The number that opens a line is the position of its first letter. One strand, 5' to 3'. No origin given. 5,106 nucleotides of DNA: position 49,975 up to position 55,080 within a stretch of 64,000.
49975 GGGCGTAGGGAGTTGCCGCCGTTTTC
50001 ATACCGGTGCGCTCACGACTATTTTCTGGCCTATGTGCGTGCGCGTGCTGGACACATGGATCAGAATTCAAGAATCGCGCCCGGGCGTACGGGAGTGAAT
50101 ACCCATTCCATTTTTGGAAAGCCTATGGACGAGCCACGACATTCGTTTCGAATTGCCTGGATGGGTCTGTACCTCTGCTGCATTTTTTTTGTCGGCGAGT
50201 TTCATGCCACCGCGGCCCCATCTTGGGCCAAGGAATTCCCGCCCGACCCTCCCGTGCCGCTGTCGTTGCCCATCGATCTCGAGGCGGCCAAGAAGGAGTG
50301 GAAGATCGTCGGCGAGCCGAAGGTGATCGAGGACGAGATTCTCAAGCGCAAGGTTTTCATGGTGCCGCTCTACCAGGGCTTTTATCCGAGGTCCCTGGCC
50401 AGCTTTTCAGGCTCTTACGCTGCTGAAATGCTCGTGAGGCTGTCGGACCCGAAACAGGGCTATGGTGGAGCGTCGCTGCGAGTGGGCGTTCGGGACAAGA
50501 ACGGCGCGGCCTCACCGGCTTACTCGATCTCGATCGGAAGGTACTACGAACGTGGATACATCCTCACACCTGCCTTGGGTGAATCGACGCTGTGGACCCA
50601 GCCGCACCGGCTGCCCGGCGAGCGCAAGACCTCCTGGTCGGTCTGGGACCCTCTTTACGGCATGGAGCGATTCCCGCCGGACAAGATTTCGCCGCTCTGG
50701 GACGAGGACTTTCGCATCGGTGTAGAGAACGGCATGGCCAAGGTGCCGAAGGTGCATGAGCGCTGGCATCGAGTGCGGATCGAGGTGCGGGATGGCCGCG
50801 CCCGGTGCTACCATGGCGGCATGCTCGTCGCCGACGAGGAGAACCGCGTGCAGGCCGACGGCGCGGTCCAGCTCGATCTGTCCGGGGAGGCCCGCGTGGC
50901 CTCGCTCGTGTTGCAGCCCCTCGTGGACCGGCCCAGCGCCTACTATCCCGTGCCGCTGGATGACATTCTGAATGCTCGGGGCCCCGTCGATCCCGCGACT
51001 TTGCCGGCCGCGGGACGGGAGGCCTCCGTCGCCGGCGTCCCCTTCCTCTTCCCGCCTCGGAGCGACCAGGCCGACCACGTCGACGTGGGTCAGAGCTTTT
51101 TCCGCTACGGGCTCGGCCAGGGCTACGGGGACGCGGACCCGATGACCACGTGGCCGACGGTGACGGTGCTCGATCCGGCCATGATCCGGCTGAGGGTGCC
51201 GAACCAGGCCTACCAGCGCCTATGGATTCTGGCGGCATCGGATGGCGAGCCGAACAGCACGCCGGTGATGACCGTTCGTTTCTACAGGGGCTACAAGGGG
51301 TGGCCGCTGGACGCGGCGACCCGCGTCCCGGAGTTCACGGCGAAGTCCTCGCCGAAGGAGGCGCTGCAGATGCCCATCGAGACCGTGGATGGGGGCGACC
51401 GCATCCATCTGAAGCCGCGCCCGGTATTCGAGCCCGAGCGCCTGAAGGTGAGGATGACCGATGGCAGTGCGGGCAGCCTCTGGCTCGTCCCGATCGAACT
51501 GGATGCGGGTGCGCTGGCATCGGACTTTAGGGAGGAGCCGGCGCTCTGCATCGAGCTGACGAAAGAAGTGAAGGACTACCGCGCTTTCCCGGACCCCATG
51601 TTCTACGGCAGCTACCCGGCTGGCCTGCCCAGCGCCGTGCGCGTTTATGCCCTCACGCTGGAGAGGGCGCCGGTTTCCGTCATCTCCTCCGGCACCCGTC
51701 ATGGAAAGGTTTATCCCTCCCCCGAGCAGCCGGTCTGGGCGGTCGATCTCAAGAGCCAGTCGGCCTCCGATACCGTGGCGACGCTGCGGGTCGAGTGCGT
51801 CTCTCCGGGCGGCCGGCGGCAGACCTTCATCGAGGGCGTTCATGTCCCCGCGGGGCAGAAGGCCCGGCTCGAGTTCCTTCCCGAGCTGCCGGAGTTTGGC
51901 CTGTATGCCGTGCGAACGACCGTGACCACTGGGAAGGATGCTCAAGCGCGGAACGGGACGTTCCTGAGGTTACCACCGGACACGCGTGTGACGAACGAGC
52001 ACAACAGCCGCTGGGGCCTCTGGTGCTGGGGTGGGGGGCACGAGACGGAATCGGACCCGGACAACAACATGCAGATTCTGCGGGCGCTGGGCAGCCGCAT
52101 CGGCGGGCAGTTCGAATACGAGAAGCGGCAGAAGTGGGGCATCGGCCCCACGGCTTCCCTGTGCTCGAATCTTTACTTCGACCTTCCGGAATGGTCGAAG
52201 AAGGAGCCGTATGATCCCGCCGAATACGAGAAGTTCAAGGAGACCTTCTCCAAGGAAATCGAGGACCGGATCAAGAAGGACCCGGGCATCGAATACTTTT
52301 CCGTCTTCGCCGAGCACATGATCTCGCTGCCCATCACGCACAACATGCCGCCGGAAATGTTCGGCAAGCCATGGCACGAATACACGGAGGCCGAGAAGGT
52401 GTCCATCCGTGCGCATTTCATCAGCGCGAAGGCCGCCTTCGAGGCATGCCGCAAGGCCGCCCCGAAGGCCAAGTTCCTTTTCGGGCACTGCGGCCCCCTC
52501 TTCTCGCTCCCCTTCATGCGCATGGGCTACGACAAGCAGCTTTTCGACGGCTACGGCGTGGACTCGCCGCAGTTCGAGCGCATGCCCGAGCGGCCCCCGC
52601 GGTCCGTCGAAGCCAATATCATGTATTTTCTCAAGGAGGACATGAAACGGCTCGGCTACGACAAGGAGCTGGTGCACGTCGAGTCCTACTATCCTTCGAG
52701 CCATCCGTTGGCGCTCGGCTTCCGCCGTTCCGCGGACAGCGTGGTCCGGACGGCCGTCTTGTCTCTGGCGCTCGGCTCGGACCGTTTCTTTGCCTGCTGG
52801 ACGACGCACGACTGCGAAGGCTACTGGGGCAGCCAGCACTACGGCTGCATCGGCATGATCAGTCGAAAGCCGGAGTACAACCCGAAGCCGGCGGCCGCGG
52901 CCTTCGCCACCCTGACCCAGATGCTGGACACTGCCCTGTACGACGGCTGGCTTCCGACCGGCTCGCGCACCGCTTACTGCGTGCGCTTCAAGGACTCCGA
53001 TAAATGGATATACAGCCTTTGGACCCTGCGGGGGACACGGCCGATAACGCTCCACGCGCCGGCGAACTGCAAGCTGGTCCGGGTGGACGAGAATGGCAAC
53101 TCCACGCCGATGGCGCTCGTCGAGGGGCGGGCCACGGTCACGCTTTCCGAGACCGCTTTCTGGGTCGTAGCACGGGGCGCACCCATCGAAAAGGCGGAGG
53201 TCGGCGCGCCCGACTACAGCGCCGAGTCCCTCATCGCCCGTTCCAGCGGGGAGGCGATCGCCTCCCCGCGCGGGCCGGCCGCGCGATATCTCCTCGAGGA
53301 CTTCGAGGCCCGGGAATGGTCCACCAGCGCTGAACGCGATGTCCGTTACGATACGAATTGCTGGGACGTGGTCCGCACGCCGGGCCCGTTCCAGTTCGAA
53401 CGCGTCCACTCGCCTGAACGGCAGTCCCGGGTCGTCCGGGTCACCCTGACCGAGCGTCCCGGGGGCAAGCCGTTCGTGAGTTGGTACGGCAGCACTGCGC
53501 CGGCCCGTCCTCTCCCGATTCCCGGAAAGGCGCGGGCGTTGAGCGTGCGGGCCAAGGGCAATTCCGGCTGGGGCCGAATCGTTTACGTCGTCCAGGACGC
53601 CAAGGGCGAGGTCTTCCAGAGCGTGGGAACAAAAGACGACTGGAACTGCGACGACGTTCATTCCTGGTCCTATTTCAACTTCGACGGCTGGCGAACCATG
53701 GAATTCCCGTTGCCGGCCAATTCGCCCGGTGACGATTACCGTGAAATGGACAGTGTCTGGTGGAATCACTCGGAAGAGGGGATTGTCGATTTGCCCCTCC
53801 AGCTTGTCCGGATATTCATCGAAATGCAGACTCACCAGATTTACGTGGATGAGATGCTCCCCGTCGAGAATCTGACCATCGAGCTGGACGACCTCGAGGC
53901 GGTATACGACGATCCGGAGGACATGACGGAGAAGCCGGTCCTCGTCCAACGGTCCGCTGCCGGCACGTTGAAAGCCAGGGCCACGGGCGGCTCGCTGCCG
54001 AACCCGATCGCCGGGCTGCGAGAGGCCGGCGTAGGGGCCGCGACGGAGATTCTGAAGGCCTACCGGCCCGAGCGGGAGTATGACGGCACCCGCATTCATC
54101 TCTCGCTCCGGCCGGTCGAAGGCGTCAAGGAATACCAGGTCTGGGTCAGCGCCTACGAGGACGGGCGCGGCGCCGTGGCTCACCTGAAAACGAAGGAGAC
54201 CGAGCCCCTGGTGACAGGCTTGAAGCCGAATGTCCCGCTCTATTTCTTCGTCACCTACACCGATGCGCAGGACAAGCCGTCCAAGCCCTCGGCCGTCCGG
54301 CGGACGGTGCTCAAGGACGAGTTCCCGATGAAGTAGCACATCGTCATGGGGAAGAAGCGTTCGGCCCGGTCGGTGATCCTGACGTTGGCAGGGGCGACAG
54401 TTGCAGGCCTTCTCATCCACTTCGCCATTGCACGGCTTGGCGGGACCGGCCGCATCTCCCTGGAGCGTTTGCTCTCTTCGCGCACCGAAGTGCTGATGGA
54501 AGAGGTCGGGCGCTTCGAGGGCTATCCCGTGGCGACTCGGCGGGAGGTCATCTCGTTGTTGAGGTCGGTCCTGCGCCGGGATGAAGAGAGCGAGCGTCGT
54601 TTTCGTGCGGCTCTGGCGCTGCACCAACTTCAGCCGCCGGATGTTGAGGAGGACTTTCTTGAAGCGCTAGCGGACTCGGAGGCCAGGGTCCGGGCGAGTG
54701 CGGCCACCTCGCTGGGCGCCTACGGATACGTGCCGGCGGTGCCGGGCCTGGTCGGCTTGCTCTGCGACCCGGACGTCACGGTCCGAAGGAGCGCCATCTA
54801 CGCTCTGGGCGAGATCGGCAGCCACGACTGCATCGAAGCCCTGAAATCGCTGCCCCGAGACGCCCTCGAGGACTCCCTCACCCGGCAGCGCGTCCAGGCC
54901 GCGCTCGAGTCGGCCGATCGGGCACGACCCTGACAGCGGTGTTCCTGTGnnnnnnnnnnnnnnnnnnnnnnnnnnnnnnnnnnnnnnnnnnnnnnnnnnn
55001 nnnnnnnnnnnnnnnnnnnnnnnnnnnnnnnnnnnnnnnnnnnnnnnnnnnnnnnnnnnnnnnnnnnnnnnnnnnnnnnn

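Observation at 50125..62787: Tightly packed 12.7-kb same-strand array of mostly unassignable envelope proteins — candidate novel surface glycan/protein-processing system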

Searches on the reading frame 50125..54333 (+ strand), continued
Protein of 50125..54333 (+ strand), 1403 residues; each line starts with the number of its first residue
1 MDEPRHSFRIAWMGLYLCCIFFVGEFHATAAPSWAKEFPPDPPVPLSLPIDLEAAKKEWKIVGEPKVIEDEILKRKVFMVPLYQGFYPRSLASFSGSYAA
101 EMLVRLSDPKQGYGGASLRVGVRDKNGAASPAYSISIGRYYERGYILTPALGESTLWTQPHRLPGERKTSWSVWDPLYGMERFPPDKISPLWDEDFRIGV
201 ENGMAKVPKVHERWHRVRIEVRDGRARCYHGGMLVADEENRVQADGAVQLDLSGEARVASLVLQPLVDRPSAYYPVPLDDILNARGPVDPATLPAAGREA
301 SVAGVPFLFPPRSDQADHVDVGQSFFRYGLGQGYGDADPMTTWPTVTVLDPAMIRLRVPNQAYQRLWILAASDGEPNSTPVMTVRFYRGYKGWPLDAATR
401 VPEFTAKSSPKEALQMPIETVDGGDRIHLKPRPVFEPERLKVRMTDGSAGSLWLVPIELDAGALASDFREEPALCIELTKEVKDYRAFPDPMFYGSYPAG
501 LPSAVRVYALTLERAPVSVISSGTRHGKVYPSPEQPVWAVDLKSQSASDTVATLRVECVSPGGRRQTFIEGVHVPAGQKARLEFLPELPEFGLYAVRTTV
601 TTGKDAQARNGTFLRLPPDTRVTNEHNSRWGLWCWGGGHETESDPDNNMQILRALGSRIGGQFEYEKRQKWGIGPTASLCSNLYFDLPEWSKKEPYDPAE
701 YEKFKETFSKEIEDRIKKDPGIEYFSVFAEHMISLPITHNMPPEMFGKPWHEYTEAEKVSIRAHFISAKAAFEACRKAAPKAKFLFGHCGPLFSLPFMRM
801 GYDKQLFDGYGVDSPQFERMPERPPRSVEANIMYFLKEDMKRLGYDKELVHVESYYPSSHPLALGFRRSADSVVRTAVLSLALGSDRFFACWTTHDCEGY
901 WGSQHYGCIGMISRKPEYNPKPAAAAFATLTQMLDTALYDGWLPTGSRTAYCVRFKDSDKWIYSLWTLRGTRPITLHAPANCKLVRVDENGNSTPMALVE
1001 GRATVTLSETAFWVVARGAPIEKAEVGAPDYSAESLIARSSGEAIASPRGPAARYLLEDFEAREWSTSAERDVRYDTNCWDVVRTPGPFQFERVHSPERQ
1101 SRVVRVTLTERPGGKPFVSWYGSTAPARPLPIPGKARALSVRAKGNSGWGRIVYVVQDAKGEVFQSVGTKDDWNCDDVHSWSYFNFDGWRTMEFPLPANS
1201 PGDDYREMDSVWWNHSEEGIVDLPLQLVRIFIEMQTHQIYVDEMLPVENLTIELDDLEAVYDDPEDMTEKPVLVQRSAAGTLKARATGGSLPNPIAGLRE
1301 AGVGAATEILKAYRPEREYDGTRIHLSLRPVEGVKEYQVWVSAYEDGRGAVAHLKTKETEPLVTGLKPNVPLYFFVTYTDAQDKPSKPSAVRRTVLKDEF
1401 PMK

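Call 70: find_encoding_contigs(protein=P0006, flank=10000, max_places=3)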
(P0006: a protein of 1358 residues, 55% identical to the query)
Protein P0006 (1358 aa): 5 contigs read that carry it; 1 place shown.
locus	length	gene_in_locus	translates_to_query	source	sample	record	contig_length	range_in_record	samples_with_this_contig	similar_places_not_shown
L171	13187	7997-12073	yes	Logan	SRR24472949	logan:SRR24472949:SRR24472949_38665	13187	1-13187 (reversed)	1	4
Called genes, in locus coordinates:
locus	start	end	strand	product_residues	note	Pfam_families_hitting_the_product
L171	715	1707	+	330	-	PF00072:Response_reg, PF13581:HATPase_c_2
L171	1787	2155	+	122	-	PF13466:STAS_2, PF01740:STAS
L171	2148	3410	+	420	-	PF00437:T2SSE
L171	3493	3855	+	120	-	-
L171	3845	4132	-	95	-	-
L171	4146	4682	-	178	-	-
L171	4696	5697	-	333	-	-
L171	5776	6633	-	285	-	-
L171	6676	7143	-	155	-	PF10604:Polyketide_cyc2 (weak), PF08327:AHSA1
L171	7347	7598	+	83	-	-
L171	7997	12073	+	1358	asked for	-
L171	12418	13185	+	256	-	?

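Call 87: search_protein_families(library=pfam, proteins=[L055:7549-9402:+, L055:1-1659:+, L055:1939-3105:+, L055:14123-15502:-, L083:3682-4764:-, L083:2758-3618:-, L083:13619-15718:-, L083:16037-17452:-, L083:8628-9209:-, L083:1845-2654:-], max_evalue=0.001)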
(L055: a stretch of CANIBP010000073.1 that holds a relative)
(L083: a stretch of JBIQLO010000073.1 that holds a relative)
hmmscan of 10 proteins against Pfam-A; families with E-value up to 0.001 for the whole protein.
L055:7549-9402:+ (618 aa): 0 families

L055:1-1659:+ (553 aa): 1 family
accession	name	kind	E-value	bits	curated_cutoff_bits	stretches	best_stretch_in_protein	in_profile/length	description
PF07940.18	Hepar_II_III_C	-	0.00076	19.5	24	0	239-469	6-197/237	Heparinase II/III-like, C-terminal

L055:1939-3105:+ (389 aa): 1 family
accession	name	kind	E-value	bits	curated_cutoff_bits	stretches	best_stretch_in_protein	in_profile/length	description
PF00701.28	DHDPS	-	5e-08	32.5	22.1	1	129-261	65-194/289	Dihydrodipicolinate synthetase family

L055:14123-15502:- (460 aa): 0 families

L083:3682-4764:- (361 aa): 3 families
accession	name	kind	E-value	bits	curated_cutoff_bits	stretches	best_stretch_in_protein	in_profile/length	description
PF13377.12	Peripla_BP_3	-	3e-22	79.9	26.5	1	195-349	2-166/167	Periplasmic binding protein-like domain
PF00392.27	GntR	-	8.2e-12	45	27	1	8-67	4-64/64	Bacterial regulatory proteins, gntR family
PF00532.27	Peripla_BP_1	-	5.7e-10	39.6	22.2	1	91-289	14-213/281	Periplasmic binding proteins and sugar binding domain of LacI family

L083:2758-3618:- (287 aa): 1 family
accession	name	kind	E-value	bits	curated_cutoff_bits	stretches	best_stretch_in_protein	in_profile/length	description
PF07963.17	N_methyl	-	3.8e-08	33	21.2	1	9-34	2-27/27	Prokaryotic N-terminal methylation motif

L083:13619-15718:- (700 aa): 4 families
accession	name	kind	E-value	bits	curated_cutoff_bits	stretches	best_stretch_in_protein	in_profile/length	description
PF00005.33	ABC_tran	-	4.3e-34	118.5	25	1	454-603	1-137/137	ABC transporter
PF00664.28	ABC_membrane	-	1e-24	88.1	28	1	141-388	39-273/274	ABC transporter transmembrane region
PF00004.35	AAA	-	0.00012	22.9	21.2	0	468-517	2-50/131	ATPase family associated with various cellular activities (AAA)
PF13401.12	AAA_22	-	0.00046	20.9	27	0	465-609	6-100/130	AAA domain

L083:16037-17452:- (472 aa): 2 families
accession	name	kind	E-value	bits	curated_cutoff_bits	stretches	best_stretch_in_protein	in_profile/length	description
PF01571.26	GCV_T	-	1.3e-34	120.1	25.6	1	98-353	3-251/255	Aminomethyltransferase folate-binding domain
PF08669.17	GCV_T_C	-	1.3e-13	51.1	25.9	1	383-461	1-78/80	Glycine cleavage T-protein C-terminal barrel domain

L083:8628-9209:- (194 aa): 0 families

L083:1845-2654:- (270 aa): 1 family
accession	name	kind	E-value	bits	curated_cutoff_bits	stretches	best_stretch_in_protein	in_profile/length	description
PF07963.17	N_methyl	-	1.8e-08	34.1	21.2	1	9-34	2-27/27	Prokaryotic N-terminal methylation motif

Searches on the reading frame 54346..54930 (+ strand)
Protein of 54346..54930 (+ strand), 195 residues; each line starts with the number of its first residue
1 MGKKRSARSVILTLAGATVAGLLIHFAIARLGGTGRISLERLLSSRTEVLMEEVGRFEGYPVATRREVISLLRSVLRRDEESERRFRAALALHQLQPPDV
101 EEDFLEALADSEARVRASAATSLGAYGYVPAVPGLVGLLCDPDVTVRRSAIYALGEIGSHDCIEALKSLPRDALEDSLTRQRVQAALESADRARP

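Call 4: search_protein_families(library=pfam, proteins=[window:54346-54930:+], max_evalue=0.1)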
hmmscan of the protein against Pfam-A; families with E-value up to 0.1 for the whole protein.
window:54346-54930:+ (195 aa): 8 families
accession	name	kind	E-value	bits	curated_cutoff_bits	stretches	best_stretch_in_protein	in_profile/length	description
PF13646.12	HEAT_2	-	7.1e-23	81.2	27.7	2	103-187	3-87/88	HEAT repeats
PF02985.28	HEAT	-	6.2e-14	51.2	23.5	2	132-160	2-30/31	HEAT repeat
PF03130.22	HEAT_PBS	-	3.4e-11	42.9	20.9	1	146-168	1-23/27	PBS lyase HEAT-like repeat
PF13513.12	HEAT_EZ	-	1.8e-07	32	27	1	114-157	2-55/55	HEAT-like repeat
PF00514.29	Arm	-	0.038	14.5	20.6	0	131-157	13-39/41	Armadillo/beta-catenin-like repeat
PF12717.13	Cnd1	-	0.042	14.4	26.4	0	136-161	64-89/162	non-SMC mitotic condensation complex subunit 1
PF24971.1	SAMD1_SHD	-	0.047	14.1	27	0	175-190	27-42/78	SAMD1 small helical domain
PF20168.4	PDS5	-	0.08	11.1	27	0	49-157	285-387/1053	Sister chromatid cohesion protein PDS5 protein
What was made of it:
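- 54346..54933 (+): Gene B: 195-aa protein with an N-terminal membrane anchor and HEAT repeats. HEAT_2 E 7e-23, HEAT E 6e-14 (call 4).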
